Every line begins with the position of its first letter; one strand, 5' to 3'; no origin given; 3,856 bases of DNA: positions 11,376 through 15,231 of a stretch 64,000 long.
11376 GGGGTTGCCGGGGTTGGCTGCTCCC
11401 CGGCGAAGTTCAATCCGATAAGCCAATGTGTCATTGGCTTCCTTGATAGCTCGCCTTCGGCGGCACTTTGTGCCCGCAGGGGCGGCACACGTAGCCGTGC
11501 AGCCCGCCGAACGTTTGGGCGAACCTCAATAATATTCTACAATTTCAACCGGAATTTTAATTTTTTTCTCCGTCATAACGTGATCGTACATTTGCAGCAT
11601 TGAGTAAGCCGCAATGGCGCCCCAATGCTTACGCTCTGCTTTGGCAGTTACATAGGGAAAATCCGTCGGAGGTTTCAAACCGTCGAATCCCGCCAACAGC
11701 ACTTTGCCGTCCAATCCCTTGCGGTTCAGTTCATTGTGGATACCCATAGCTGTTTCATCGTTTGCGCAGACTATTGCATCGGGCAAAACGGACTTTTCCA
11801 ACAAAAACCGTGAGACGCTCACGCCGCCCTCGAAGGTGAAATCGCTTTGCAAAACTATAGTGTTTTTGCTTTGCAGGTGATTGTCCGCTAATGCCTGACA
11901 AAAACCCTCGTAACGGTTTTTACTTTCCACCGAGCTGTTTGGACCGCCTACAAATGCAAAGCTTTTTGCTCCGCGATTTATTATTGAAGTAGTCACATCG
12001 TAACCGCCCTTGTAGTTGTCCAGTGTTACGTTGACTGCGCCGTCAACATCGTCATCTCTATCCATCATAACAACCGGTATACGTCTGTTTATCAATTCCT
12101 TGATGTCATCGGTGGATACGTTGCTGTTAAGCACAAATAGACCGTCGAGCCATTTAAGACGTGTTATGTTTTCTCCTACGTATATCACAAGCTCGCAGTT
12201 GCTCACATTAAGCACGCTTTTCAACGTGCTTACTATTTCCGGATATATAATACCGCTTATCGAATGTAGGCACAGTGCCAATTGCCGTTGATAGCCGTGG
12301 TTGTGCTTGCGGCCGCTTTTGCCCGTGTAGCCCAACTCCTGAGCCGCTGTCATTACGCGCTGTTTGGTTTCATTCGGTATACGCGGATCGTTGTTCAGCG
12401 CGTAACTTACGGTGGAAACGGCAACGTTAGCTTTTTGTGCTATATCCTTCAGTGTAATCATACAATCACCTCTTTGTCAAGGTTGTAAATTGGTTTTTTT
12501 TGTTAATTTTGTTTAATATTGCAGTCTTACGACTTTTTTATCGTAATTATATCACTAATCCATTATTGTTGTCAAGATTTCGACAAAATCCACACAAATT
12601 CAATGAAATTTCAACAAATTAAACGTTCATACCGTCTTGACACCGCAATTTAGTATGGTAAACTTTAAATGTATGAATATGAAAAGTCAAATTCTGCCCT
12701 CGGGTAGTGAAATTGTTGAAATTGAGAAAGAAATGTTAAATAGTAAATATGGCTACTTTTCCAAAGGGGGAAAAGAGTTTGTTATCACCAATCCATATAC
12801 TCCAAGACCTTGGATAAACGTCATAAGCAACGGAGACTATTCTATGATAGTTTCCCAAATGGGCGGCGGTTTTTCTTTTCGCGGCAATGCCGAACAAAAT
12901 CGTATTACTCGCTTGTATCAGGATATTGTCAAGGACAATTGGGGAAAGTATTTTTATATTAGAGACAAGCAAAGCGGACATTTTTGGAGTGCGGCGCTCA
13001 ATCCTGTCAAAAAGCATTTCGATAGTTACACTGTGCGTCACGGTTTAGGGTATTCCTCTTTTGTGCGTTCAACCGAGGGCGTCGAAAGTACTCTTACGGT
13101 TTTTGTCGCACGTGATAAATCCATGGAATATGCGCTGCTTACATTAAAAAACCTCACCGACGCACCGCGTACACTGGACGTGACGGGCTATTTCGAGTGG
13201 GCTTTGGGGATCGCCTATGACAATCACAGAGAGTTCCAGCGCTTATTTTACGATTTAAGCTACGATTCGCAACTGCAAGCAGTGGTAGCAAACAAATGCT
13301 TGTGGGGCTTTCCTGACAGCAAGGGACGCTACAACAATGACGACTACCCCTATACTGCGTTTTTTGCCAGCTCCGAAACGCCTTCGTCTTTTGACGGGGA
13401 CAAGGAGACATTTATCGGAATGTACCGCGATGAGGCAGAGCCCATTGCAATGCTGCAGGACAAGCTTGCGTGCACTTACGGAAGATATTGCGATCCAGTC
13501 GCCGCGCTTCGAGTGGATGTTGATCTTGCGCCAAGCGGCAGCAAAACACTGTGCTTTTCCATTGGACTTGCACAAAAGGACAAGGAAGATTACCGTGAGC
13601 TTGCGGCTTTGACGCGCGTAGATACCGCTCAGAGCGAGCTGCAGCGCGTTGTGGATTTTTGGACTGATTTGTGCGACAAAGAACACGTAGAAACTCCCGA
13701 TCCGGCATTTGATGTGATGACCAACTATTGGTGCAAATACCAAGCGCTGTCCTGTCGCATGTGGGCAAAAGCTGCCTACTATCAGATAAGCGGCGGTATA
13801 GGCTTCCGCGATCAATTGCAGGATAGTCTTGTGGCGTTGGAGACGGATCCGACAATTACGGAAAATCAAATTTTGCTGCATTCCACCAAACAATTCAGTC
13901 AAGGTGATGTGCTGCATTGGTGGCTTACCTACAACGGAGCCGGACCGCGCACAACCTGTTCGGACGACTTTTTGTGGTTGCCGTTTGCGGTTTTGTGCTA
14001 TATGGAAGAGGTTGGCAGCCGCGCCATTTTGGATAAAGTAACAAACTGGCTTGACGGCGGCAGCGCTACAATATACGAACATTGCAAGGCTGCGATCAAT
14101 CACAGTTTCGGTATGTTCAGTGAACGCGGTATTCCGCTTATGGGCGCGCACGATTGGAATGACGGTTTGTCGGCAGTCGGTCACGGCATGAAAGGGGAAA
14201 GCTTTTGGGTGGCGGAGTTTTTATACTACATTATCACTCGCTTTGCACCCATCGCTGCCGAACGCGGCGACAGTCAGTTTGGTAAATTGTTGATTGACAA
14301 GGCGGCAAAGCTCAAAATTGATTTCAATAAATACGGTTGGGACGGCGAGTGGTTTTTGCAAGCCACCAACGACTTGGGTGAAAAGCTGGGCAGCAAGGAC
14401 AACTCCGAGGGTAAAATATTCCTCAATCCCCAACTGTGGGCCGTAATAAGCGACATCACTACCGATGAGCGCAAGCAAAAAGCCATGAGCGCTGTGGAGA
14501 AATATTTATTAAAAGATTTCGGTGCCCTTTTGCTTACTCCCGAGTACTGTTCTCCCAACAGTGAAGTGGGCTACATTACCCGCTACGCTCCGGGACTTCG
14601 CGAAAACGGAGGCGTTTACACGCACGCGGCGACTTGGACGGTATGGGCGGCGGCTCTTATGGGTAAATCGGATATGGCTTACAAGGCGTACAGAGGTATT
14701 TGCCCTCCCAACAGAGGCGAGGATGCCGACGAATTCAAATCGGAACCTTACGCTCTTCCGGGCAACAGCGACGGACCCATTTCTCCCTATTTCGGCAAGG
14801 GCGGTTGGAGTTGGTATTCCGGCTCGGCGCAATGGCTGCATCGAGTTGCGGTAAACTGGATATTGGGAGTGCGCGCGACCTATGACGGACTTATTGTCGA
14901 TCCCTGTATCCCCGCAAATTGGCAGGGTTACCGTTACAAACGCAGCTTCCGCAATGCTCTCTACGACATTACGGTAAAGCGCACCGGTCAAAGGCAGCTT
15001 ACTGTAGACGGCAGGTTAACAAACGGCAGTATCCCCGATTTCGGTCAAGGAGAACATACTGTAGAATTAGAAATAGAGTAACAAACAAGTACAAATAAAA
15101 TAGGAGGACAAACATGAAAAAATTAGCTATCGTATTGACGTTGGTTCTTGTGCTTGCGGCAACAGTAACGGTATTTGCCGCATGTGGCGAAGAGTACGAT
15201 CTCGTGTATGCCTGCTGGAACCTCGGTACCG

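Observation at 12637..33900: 13-gene glycan operon with duplicated importer parts, one ATPase and a GH94 / GH3 / 2x GH144-like enzyme set: possible beta-1,2-glucan (or other beta-glucan) locus of non-canonical composition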

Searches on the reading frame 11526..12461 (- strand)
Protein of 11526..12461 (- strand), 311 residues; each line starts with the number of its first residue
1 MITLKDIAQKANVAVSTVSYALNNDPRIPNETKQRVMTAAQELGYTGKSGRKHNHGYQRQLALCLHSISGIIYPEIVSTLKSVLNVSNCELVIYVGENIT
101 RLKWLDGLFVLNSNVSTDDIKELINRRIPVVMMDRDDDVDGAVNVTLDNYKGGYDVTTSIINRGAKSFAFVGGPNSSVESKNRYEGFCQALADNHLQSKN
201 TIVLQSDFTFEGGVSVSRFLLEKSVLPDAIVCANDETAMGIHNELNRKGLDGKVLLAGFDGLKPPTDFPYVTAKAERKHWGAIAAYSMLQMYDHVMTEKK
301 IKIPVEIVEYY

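Call 5: search_protein_families(library=pfam, proteins=[window:11526-12461:-], max_evalue=0.01)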
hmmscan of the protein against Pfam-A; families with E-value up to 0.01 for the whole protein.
window:11526-12461:- (311 aa): 4 families
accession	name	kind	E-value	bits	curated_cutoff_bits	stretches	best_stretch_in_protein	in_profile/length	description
PF00532.27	Peripla_BP_1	-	2.3e-18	67.1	22.2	1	106-290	59-259/281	Periplasmic binding proteins and sugar binding domain of LacI family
PF00356.27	LacI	-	4.1e-16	58.9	27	1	3-46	1-44/46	Bacterial regulatory proteins, lacI family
PF13407.12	Peripla_BP_4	-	8e-13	49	35.1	1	112-263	65-220/258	Periplasmic binding protein domain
PF13377.12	Peripla_BP_3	-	2.8e-11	44.2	26.5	1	161-306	5-160/167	Periplasmic binding protein-like domain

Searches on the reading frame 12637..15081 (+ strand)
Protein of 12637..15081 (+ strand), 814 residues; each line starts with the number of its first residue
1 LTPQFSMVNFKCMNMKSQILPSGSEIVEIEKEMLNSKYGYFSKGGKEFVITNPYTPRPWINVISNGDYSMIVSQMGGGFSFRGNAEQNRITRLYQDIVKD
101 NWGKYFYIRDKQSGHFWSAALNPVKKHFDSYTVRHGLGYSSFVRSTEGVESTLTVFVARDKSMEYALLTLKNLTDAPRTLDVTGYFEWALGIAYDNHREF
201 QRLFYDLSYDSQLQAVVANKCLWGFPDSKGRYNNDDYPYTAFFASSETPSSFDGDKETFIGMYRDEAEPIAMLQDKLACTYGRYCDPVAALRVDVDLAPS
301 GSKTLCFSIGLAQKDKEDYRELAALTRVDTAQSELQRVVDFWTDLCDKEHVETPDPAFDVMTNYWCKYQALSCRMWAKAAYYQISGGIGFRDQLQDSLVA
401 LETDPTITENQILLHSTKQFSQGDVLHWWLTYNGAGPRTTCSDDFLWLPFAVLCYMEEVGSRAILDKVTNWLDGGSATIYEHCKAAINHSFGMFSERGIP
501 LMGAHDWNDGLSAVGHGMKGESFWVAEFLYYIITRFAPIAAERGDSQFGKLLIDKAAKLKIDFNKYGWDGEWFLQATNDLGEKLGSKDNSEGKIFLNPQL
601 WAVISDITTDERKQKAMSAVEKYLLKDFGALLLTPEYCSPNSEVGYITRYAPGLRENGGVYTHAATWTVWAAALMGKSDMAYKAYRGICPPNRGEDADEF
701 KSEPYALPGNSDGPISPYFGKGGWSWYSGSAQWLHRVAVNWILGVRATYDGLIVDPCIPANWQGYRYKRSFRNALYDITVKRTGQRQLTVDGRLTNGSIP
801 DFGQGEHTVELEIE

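Call 4: search_protein_families(library=pfam, proteins=[window:12637-15081:+], max_evalue=0.01)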
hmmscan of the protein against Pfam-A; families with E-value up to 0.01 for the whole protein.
window:12637-15081:+ (814 aa): 3 families
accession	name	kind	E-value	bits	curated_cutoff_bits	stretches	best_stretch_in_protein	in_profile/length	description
PF17167.11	Glyco_hydro_94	-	4.5e-110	368.7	27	1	341-744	1-420/420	Glycosyl hydrolase 94 superfamily, catalytic domain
PF06165.18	GH94_b-supersand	-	5.3e-77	259.1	23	1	56-310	1-251/251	Glycosyl hydrolase 94, supersandwich domain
PF03633.20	Glyco_hydro_65C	-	0.00031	20.9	22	1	748-784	4-40/62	Glycosyl hydrolase family 65, C-terminal domain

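Call 6: search_solved_structures(query=window:12637-15081:+, max_evalue=0.00001)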
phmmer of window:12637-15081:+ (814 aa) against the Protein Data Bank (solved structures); distinct sequences matched with E-value up to 0.00001: 20.
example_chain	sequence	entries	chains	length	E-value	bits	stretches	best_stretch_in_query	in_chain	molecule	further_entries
8rf9_A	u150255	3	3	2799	7.8e-144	484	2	37-784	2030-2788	Cyclic beta 1-2 glucan synthetase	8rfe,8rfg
8rf0_A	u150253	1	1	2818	8e-144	484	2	37-784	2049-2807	Cyclic beta-(1,2)-glucan synthase NdvB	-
1v7v_A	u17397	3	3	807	2.6e-120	406.2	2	436-807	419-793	chitobiose phosphorylase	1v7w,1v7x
3qde_A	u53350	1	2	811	8.2e-119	401.3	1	37-810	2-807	Cellobiose phosphorylase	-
8ho7_A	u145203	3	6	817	1e-118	400.9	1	37-812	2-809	Cellobiose phosphorylase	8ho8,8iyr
8ho9_A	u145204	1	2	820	1.2e-118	400.6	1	36-810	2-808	Cellobiose phosphorylase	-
8hob_A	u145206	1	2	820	3.5e-118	399.2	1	36-810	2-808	Cellobiose phosphorylase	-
8bou_A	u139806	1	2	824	3.8e-106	359.4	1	35-799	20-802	N,N'-diacetylchitobiose phosphorylase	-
3s4c_A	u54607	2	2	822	5.6e-102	345.6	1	37-812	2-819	Lactose Phosphorylase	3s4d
3rrs_A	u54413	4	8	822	3.3e-101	343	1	37-812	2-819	Cellobiose phosphorylase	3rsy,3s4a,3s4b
2cqs_A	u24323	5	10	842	2.6e-99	336.8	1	36-813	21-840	Cellobiose Phosphorylase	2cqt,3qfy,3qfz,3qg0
3afj_A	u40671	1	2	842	3.2e-99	336.5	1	36-813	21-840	Cellobiose Phosphorylase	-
3act_A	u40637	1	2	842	2.7e-98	333.4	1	36-813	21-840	Cellobiose Phosphorylase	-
3acs_A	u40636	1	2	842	3.6e-98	333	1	36-813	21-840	Cellobiose Phosphorylase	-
4zle_A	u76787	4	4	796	1e-72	248.8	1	79-785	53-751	Putative b-glycan phosphorylase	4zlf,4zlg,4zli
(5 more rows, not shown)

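Call 23: find_homologous_proteins(query=window:12733-15081:+, max_evalue=1e-30)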
Query window:12733-15081:+ (782 aa): 3122 proteins with E <= 1e-30 among 8000 candidates; the best 120 are listed.
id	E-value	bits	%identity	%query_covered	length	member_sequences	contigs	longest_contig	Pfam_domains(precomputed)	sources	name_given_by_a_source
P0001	0.0e+0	1866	100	100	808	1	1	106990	PF06165.19,PF17167.11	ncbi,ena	-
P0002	0.0e+0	1610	85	100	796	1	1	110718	PF03633.21,PF06165.19,PF17167.11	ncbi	-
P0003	0.0e+0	1606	85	100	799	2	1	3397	PF06165.19,PF17167.11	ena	-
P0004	0.0e+0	1570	82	100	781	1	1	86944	PF06165.19,PF17167.11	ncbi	-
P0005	0.0e+0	1533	81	100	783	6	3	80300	PF03633.21,PF06165.19,PF17167.11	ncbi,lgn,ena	-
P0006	0.0e+0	1524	80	100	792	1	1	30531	PF06165.19,PF17167.11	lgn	-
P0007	0.0e+0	1523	81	100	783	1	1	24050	PF06165.19,PF17167.11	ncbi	-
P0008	0.0e+0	1509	79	100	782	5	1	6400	PF06165.19,PF17167.11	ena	-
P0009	0.0e+0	1482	79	100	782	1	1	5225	PF06165.19,PF17167.11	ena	-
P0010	0.0e+0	1476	78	100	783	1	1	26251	PF06165.19,PF17167.11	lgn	-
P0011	0.0e+0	1465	77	100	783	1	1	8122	PF06165.19,PF17167.11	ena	-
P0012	0.0e+0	1464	78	100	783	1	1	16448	PF06165.19,PF17167.11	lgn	-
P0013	0.0e+0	1463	78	100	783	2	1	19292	PF06165.19,PF17167.11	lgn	-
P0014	0.0e+0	1463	77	100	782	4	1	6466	PF06165.19,PF17167.11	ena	-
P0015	0.0e+0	1451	77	100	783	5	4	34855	PF06165.19,PF17167.11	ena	-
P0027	0.0e+0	1249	67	100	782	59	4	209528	PF03633.21,PF06165.19,PF17167.11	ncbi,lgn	-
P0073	0.0e+0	1046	57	99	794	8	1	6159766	PF06165.19,PF17167.11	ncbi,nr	ncbi:putative phosphorylase [[Clostridium] ultunense Esp]|nr:putative phosphorylase [[Clostridium] u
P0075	0.0e+0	1045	56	99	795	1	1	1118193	PF06165.19,PF17167.11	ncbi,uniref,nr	ncbi:GH36-type glycosyl hydrolase domain-containing protein [Vallitalea okinawensis]|uniref:GH36-typ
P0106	0.0e+0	1030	57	97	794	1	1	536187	PF06165.19,PF17167.11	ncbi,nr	ncbi:MAG: glycosyl transferase family 36 [Chloroflexi bacterium]|nr:glycosyl transferase family 36 [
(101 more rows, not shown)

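Call 24: find_encoding_contigs(protein=P0001, flank=10000, max_places=3)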
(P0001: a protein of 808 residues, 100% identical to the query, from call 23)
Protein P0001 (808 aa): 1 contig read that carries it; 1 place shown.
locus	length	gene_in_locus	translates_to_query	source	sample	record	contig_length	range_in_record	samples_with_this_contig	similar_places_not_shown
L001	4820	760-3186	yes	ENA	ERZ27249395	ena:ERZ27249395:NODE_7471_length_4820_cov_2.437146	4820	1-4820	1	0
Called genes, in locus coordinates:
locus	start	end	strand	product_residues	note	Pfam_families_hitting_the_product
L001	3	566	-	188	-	?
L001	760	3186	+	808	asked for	PF06165:GH94_b-supersand, PF17167:Glyco_hydro_94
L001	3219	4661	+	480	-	PF01547:SBP_bac_1, PF13416:SBP_bac_8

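Call 25: find_encoding_contigs(protein=P0027, flank=10000, max_places=4)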
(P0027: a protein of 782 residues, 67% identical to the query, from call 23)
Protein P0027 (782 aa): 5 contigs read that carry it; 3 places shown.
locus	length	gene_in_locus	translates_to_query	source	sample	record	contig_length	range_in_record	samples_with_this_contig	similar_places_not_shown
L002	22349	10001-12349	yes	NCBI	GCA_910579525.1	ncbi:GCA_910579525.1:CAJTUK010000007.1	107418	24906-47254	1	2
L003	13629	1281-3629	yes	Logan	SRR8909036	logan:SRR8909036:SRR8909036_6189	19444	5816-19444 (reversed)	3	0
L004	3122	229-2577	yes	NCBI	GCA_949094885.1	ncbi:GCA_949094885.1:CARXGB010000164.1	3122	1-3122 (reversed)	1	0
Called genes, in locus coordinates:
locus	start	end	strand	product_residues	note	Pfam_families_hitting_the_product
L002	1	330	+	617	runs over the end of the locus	PF00528:BPD_transp_1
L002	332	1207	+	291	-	PF03009:GDPD, PF16387:DUF4996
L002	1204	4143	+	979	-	PF18998:Flg_new_2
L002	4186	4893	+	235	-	PF02308:MgtC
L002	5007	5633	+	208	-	PF01182:Glucosamine_iso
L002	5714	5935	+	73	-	PF00596:Aldolase_II (weak)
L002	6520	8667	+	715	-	PF00933:Glyco_hydro_3, PF01915:Glyco_hydro_3_C, PF14310:Fn3-like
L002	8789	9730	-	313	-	PF00356:LacI, PF00532:Peripla_BP_1, PF13407:Peripla_BP_4, PF13377:Peripla_BP_3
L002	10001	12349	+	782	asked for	PF06165:GH94_b-supersand, PF17167:Glyco_hydro_94, PF03633:Glyco_hydro_65C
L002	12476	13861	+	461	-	PF01547:SBP_bac_1, PF13416:SBP_bac_8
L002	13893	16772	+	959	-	PF13416:SBP_bac_8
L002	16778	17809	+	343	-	PF00528:BPD_transp_1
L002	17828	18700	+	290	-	PF00528:BPD_transp_1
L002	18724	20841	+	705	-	PF01436:NHL (faint), PF04893:Yip1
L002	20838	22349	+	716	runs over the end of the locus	PF18952:DUF5696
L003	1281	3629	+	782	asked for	PF06165:GH94_b-supersand, PF17167:Glyco_hydro_94, PF03633:Glyco_hydro_65C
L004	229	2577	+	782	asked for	PF06165:GH94_b-supersand, PF17167:Glyco_hydro_94, PF03633:Glyco_hydro_65C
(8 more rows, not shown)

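Call 32: find_encoding_contigs(protein=P0073, flank=10000, max_places=1)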
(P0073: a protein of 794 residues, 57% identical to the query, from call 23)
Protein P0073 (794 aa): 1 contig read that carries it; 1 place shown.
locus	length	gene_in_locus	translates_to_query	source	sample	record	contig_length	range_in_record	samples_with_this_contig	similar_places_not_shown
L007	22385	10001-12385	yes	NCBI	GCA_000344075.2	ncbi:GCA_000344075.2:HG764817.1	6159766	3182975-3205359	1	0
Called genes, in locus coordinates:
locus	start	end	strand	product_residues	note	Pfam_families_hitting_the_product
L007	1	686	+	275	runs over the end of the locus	PF01261:AP_endonuc_2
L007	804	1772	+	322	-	PF01261:AP_endonuc_2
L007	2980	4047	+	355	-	PF01408:GFO_IDH_MocA, PF03435:Sacchrp_dh_NADP (faint), PF03447:NAD_binding_3 (weak), PF02894:GFO_IDH_MocA_C (weak), PF22725:GFO_IDH_MocA_C3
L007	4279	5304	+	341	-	PF00356:LacI, PF00532:Peripla_BP_1, PF13407:Peripla_BP_4, PF13377:Peripla_BP_3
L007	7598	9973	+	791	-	PF01301:Glyco_hydro_35, PF02449:Glyco_hydro_42, PF22369:GLMA_2nd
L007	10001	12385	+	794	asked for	PF06165:GH94_b-supersand, PF17167:Glyco_hydro_94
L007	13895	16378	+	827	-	PF01547:SBP_bac_1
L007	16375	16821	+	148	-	-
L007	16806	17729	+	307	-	PF00528:BPD_transp_1 (faint)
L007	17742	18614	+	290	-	PF00528:BPD_transp_1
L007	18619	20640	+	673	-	PF01436:NHL (faint), PF04893:Yip1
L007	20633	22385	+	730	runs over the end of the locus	PF18952:DUF5696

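Call 33: find_encoding_contigs(protein=P0075, flank=10000, max_places=1)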
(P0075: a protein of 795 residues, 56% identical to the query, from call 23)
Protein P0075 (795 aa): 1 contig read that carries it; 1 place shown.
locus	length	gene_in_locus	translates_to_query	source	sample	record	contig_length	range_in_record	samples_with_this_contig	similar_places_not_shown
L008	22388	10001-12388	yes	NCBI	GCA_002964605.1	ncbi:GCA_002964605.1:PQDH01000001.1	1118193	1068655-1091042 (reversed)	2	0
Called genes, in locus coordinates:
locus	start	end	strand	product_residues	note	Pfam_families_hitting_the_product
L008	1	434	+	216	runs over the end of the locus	PF01895:PhoU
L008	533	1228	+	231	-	PF00072:Response_reg, PF00486:Trans_reg_C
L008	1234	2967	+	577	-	PF16736:sCache_like (faint), PF00672:HAMP, PF00989:PAS (weak), PF00512:HisKA, PF02518:HATPase_c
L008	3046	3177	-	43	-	-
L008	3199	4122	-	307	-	PF03773:ArsP_1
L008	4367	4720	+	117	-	PF01638:HxlR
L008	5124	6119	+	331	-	PF00356:LacI, PF00532:Peripla_BP_1, PF13407:Peripla_BP_4, PF13377:Peripla_BP_3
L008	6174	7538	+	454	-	PF01547:SBP_bac_1, PF13416:SBP_bac_8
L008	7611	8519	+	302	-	PF00528:BPD_transp_1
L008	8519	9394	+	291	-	PF00528:BPD_transp_1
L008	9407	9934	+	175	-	-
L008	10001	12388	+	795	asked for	PF06165:GH94_b-supersand, PF17167:Glyco_hydro_94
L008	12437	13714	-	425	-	PF03816:LytR_cpsA_psr, PF13399:LytR_C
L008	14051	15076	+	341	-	-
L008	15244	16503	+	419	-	PF02812:ELFV_dehydrog_N, PF00208:ELFV_dehydrog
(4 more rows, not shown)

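Call 34: find_encoding_contigs(protein=P0106, flank=10000, max_places=1)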
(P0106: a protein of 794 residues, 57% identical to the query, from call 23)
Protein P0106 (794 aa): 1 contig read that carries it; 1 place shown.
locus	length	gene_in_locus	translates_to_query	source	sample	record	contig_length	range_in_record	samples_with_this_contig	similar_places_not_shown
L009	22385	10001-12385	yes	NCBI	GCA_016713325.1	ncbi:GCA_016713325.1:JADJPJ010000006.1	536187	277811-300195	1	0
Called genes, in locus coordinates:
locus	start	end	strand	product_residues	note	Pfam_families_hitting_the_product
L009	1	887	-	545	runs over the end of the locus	PF00069:Pkinase, PF07714:PK_Tyr_Ser-Thr, PF01636:APH (faint)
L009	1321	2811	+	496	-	PF01229:Glyco_hydro_39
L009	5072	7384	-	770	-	PF01301:Glyco_hydro_35, PF02449:Glyco_hydro_42, PF22369:GLMA_2nd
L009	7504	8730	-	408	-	PF10091:Glycoamylase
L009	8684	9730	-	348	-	PF00356:LacI, PF00532:Peripla_BP_1, PF13377:Peripla_BP_3, PF13407:Peripla_BP_4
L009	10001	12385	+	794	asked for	PF06165:GH94_b-supersand, PF17167:Glyco_hydro_94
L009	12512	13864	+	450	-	PF13416:SBP_bac_8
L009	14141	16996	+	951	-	PF01547:SBP_bac_1, PF13416:SBP_bac_8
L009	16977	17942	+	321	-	PF00528:BPD_transp_1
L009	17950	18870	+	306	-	PF00528:BPD_transp_1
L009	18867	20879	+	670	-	PF01436:NHL (faint), PF04893:Yip1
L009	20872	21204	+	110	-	-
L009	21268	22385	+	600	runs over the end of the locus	PF18952:DUF5696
